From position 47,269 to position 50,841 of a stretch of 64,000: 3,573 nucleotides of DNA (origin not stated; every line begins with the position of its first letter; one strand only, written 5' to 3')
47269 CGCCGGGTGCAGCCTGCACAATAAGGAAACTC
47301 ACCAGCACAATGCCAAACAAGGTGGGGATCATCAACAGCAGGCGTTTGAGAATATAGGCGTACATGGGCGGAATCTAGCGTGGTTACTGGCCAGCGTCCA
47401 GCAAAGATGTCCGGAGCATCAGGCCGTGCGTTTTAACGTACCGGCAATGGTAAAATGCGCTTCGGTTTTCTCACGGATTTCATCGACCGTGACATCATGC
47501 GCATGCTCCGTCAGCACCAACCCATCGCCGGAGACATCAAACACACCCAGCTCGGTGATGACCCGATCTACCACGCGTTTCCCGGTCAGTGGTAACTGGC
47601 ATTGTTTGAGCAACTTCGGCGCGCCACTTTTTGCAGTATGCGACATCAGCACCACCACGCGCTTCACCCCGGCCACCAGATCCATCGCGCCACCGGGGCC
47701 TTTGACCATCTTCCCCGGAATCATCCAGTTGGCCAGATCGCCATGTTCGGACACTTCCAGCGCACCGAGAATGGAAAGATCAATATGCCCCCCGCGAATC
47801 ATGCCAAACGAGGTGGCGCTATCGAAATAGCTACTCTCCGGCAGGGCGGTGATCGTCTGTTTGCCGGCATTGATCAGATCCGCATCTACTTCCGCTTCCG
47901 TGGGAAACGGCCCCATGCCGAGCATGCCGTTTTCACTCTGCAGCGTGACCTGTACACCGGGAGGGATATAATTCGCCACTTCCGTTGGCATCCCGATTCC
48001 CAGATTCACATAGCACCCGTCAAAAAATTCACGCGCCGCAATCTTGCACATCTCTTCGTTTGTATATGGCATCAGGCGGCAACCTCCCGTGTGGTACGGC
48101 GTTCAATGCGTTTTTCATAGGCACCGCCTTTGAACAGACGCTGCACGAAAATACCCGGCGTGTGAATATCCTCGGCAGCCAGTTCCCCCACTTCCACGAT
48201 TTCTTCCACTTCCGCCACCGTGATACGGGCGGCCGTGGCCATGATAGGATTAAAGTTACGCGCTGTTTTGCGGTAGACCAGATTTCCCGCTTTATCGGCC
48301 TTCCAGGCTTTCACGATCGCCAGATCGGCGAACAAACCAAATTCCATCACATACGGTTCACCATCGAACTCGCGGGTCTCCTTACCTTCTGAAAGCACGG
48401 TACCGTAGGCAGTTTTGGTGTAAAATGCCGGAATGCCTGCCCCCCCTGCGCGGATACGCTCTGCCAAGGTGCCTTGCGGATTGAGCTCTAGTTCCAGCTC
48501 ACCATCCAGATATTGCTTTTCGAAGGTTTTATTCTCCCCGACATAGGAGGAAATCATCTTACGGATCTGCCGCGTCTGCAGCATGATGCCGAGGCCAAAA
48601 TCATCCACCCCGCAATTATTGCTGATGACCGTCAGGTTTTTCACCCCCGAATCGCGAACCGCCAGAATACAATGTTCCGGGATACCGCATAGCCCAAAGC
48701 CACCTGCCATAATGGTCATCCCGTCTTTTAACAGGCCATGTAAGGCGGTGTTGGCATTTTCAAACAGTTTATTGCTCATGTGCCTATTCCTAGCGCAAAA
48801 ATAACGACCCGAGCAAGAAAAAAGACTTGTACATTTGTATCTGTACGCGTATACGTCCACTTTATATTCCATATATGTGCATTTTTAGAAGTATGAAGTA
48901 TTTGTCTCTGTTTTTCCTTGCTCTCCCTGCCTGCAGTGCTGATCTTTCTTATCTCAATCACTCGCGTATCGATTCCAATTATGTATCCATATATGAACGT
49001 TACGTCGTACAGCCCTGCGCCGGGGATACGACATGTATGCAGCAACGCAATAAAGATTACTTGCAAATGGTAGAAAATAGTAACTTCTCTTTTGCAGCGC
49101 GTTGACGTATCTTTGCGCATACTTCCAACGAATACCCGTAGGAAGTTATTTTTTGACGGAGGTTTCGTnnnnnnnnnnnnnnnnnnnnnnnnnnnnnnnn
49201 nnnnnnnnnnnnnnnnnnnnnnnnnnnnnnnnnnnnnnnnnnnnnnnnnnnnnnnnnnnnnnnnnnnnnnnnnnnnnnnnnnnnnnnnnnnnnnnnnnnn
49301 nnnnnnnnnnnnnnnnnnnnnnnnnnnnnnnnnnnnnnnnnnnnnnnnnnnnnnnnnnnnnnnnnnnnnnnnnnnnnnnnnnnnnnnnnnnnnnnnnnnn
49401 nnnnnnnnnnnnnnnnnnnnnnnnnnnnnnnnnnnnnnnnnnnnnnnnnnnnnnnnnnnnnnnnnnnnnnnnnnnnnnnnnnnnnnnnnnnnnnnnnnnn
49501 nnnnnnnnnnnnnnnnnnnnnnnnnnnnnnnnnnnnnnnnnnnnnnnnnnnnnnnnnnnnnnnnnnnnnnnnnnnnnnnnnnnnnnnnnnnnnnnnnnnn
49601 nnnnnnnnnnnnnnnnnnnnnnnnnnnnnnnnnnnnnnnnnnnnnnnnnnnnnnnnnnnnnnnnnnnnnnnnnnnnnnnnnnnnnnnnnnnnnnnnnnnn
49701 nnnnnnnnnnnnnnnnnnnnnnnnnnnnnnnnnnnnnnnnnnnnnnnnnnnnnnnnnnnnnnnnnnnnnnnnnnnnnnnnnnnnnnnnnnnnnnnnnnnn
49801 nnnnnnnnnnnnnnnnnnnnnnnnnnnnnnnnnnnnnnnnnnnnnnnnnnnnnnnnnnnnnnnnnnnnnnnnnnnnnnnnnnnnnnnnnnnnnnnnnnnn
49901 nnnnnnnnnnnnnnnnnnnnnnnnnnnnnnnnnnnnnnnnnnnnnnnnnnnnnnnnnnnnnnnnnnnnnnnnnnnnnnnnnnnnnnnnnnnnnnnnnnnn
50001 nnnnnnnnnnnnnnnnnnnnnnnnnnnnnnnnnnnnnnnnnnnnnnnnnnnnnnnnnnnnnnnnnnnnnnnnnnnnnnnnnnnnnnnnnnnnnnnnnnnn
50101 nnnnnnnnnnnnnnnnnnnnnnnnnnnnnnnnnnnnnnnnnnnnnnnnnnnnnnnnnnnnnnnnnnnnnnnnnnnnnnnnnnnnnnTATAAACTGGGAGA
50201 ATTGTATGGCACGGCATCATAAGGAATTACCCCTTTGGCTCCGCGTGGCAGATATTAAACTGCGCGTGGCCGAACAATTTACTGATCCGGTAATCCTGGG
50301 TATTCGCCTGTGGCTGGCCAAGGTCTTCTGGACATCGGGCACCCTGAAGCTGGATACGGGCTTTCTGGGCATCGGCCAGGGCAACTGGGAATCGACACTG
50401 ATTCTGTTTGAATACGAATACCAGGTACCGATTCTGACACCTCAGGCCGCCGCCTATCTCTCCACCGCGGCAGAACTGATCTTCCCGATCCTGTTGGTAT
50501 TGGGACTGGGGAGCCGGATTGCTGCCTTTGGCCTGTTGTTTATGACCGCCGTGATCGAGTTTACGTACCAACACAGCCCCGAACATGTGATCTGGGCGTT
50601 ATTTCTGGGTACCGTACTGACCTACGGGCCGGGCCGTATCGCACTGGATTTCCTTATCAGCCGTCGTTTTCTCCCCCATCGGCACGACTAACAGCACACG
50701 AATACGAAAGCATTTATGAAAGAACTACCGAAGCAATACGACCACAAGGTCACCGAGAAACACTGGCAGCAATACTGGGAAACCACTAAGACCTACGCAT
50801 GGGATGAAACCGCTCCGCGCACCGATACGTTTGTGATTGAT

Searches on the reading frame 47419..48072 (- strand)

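Call 21: search_protein_families(library=pfam, proteins=[window:47419-48072:-], max_evalue=0.00001)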
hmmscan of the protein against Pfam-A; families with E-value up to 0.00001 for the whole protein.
window:47419-48072:- (217 aa): 1 family
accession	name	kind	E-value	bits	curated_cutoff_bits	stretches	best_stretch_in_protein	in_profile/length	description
PF01144.29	CoA_trans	-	3.3e-45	154.6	23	1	7-201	3-216/217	Coenzyme A transferase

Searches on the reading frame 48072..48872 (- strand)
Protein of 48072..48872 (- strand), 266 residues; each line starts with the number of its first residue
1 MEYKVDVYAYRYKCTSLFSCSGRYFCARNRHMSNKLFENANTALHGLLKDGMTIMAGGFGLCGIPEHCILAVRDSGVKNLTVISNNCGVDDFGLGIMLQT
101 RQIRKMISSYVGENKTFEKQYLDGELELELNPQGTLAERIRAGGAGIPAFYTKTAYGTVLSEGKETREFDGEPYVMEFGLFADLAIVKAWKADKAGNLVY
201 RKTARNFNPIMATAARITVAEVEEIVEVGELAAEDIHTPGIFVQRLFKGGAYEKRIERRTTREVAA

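Call 21: search_protein_families(library=pfam, proteins=[window:48072-48872:-], max_evalue=0.00001)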
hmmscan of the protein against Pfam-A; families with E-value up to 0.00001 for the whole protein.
window:48072-48872:- (266 aa): 1 family
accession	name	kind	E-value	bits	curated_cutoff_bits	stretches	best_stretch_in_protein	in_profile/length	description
PF01144.29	CoA_trans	-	3.7e-77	259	23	1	38-247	2-215/217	Coenzyme A transferase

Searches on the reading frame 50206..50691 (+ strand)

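Call 21: search_protein_families(library=pfam, proteins=[window:50206-50691:+], max_evalue=0.00001)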
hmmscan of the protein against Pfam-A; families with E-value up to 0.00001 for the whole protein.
window:50206-50691:+ (161 aa): 1 family
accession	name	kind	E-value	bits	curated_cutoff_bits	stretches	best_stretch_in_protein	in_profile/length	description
PF07681.17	DoxX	-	1.5e-14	54.8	23.6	1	30-120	2-82/85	DoxX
